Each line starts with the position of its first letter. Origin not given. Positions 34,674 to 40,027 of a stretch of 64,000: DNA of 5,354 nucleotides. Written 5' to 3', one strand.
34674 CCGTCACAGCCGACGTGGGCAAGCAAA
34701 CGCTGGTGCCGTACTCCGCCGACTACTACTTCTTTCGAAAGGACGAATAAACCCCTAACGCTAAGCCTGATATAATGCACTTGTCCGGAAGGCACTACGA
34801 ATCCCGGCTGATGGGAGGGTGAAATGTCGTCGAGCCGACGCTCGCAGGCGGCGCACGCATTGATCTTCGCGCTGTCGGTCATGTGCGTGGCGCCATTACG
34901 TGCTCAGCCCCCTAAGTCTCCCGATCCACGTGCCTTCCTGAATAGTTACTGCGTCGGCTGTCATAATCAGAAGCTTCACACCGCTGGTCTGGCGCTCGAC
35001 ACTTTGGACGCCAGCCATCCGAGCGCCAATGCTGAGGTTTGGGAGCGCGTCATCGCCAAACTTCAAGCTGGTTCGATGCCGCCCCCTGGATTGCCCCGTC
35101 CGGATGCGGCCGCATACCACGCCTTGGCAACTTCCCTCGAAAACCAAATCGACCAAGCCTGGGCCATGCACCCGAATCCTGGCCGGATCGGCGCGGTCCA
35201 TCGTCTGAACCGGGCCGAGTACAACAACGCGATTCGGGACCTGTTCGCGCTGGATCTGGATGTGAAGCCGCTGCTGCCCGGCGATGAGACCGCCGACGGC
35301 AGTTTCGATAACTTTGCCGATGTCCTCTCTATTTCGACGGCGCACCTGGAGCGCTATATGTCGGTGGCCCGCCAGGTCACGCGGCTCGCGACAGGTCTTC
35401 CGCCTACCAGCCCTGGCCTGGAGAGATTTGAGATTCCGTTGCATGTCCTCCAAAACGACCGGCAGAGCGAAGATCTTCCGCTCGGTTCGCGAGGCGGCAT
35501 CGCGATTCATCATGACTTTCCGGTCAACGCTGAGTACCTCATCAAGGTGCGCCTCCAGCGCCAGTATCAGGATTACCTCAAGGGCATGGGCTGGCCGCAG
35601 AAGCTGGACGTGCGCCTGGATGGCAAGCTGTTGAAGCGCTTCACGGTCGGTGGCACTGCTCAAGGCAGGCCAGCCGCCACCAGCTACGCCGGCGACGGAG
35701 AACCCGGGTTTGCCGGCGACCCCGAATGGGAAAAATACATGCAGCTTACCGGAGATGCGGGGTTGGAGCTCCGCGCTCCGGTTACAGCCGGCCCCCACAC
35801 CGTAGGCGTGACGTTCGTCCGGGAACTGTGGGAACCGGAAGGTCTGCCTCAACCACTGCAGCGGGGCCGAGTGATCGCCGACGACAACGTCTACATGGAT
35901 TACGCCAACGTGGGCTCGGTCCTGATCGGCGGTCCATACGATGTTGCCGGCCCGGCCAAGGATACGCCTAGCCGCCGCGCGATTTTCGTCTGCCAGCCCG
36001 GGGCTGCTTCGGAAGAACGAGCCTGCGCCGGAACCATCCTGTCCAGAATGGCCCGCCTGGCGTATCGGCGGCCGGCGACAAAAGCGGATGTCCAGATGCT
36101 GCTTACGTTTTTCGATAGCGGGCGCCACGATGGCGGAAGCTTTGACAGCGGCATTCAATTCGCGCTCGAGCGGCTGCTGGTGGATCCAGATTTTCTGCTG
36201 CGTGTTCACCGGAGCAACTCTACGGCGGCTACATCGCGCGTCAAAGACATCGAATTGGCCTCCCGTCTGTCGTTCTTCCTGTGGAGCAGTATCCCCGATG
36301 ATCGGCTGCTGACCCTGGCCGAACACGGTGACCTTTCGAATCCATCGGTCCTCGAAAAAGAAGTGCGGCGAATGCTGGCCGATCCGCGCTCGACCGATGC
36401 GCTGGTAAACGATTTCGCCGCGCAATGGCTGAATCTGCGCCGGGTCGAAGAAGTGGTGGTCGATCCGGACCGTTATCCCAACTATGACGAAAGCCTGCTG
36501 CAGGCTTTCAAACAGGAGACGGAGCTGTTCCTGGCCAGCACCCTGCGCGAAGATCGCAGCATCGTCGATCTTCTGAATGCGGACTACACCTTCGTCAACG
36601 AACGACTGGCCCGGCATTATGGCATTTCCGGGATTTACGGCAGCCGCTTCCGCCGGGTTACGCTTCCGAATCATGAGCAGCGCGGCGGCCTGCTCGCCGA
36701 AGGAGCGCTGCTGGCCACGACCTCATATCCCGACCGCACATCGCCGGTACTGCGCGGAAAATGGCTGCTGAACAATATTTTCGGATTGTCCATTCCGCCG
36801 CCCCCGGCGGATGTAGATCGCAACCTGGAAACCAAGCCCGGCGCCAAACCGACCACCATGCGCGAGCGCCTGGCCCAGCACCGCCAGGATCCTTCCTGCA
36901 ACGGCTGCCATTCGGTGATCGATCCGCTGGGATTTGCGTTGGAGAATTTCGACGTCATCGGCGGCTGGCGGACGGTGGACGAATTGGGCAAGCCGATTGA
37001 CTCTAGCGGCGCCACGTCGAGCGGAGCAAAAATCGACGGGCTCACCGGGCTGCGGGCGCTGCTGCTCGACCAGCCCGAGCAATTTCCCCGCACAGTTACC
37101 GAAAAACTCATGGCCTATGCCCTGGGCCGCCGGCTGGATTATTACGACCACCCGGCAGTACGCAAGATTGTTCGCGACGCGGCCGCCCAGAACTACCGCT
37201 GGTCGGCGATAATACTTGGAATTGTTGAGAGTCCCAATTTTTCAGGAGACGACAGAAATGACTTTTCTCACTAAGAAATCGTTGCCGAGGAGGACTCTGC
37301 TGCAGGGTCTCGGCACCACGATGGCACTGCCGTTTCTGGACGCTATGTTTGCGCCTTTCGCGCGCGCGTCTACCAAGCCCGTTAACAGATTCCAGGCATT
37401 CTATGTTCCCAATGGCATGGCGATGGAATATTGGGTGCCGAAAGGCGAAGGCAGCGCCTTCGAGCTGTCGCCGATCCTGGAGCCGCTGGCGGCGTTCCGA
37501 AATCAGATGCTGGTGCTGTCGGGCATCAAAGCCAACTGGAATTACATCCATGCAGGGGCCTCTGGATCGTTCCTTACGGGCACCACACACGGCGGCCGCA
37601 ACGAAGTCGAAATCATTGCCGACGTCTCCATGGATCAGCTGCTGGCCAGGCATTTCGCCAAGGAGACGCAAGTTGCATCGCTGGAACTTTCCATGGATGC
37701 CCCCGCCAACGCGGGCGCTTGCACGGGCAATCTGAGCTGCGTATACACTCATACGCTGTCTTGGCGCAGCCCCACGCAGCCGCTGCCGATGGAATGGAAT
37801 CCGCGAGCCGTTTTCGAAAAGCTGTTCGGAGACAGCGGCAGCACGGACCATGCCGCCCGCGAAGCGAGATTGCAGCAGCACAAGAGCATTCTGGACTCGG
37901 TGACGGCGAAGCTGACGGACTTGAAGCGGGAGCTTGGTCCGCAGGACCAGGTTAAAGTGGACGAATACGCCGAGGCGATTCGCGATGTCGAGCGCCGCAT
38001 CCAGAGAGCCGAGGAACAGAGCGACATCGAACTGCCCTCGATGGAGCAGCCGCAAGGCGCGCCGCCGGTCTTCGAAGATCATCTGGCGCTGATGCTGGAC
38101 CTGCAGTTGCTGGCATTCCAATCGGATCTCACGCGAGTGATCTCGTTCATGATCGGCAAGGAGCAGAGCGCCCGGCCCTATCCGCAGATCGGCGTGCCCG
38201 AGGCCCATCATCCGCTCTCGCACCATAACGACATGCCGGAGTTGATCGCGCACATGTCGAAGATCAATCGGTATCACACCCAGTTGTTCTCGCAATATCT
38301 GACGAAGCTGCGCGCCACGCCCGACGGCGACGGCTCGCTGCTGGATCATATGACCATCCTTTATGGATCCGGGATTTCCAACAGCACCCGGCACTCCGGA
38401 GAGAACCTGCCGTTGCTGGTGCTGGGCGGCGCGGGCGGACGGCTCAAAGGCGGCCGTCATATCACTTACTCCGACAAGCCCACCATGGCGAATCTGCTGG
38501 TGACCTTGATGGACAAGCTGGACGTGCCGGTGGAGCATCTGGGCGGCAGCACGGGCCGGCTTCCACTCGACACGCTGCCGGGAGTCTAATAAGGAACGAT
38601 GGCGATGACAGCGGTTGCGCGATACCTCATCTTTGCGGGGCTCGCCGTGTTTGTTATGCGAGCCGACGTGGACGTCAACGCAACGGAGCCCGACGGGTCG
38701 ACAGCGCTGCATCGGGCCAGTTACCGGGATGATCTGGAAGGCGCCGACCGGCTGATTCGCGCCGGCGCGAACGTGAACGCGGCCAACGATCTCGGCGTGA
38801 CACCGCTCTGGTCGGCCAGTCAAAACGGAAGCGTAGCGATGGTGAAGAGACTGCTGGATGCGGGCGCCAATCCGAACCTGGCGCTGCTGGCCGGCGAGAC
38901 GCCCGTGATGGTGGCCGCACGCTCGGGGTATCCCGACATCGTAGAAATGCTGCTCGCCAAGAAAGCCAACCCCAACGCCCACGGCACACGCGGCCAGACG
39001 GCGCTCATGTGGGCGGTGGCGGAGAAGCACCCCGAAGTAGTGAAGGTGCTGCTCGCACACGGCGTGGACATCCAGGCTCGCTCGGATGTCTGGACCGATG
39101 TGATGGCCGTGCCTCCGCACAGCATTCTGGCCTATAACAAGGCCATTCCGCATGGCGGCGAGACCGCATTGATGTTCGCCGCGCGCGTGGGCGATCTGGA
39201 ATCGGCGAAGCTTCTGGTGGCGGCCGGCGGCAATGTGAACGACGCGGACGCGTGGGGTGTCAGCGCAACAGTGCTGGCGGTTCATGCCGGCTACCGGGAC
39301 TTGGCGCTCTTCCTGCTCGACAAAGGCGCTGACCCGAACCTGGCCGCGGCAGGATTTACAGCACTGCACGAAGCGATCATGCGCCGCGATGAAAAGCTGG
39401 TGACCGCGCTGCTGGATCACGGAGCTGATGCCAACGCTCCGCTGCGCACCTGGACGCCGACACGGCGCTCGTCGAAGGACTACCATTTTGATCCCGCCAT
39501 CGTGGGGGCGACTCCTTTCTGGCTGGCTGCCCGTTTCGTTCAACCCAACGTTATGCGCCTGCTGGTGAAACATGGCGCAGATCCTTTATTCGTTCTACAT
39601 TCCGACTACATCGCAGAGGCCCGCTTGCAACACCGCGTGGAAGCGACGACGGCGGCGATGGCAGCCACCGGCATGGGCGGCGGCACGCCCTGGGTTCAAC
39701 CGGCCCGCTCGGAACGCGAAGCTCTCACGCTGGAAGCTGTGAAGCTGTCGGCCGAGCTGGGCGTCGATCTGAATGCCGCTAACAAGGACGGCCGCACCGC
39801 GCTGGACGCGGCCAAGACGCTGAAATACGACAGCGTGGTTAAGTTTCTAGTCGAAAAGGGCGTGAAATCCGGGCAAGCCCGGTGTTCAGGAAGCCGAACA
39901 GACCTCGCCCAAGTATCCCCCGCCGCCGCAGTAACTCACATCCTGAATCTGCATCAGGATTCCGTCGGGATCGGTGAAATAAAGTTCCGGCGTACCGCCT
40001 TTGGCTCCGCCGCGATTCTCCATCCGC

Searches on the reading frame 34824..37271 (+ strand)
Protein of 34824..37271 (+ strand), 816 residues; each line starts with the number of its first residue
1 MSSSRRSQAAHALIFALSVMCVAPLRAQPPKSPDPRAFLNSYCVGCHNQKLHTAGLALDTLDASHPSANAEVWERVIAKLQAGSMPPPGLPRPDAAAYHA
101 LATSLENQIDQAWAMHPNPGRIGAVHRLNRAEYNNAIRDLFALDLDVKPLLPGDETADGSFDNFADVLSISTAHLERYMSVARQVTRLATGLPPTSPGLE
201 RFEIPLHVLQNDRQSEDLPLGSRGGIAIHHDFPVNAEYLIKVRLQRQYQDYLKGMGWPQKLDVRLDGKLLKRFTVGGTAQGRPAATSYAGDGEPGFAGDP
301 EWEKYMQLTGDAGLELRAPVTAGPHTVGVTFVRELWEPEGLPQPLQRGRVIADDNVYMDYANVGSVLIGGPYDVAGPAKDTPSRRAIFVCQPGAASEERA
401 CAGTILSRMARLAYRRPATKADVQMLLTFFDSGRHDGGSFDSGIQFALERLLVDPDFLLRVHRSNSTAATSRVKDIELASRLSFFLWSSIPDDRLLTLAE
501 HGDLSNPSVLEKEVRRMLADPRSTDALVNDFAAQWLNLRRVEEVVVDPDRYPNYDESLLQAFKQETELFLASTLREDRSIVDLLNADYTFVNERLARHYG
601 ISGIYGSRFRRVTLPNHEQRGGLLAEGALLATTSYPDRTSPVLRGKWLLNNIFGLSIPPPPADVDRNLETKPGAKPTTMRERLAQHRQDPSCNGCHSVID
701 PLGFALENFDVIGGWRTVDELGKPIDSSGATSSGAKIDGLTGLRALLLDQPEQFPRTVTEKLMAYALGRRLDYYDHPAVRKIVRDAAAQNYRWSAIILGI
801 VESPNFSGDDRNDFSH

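Call 64: search_protein_families(library=pfam, proteins=[window:34824-37271:+])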
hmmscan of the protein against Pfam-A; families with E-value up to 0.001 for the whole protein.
window:34824-37271:+ (816 aa): 7 families
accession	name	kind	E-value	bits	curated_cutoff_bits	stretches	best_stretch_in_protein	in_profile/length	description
PF07631.16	PSD4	-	3.4e-46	157.3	23.3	1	474-601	2-128/128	Protein of unknown function (DUF1592)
PF07627.16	PSCyt3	-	2e-35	121.4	27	1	620-718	1-97/98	Protein of unknown function (DUF1588)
PF07624.16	PSD2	-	4e-23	81.4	25.8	1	733-806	1-74/74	Protein of unknown function (DUF1585)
PF07626.16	PSD3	-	3.1e-19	69.7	23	1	127-189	2-63/65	Protein of unknown function (DUF1587)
PF07637.16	PSD5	-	1.1e-15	58.1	34.2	1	401-461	1-61/62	Protein of unknown function (DUF1595)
PF07635.16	PSCyt1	-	8e-08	33.2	22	1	43-89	1-59/59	Planctomycete cytochrome C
PF13442.11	Cytochrome_CBB3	-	0.00098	19.8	27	0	35-101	6-64/68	Cytochrome C oxidase, cbb3-type, subunit III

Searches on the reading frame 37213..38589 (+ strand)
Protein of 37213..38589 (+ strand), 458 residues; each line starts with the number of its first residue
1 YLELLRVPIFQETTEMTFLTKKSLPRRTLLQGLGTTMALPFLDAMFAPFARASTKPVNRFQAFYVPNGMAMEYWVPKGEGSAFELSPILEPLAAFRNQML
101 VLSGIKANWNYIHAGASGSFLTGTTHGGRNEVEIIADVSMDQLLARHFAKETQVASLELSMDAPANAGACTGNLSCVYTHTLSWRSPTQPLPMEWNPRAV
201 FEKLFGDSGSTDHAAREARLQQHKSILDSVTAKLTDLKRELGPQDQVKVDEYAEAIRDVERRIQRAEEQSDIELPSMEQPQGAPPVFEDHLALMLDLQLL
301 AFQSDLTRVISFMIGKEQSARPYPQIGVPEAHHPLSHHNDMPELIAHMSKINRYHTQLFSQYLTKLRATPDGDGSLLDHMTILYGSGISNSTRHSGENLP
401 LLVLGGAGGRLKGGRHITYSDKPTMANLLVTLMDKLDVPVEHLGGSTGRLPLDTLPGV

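Call 7: find_encoding_contigs(protein=window:37213-38589:+, flank=10000, max_places=10)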
Protein window:37213-38589:+ (458 aa): no gene with exactly this product is on record in the collection.

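Call 64: search_protein_families(library=pfam, proteins=[window:37213-38589:+])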
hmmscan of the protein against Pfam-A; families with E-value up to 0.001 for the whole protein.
window:37213-38589:+ (458 aa): 1 family
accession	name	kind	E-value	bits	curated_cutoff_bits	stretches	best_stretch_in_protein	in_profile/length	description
PF07586.16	HXXSHH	-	5.2e-93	312.4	30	1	59-359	1-306/307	Protein of unknown function (DUF1552)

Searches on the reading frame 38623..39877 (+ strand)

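Call 64: search_protein_families(library=pfam, proteins=[window:38623-39877:+])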
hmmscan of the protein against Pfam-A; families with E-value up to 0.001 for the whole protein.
window:38623-39877:+ (418 aa): 7 families
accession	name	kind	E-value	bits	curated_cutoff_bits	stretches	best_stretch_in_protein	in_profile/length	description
PF12796.13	Ank_2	-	6.4e-60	200.2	27.3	5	91-153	29-89/90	Ankyrin repeats (3 copies)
PF00023.36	Ank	-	1.3e-57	188.9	21.1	6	124-154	2-32/33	Ankyrin repeat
PF13606.12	Ank_3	-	1.1e-42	138.9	22.3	2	124-151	2-29/30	Ankyrin repeat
PF13637.12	Ank_4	-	1.5e-37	127.2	22.7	5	62-111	1-50/50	Ankyrin repeats (many copies)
PF13857.12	Ank_5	-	2e-32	111.3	27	3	91-128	16-53/56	Ankyrin repeats (many copies)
PF24521.3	Ank_KRIT1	-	9e-06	25.9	80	1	61-146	21-107/149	KRIT1 ankyrin-repeats domain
PF23745.1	ANK_LRRK2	-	3.3e-05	24.2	27.5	0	55-149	28-119/130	LRRK2 ANK repeat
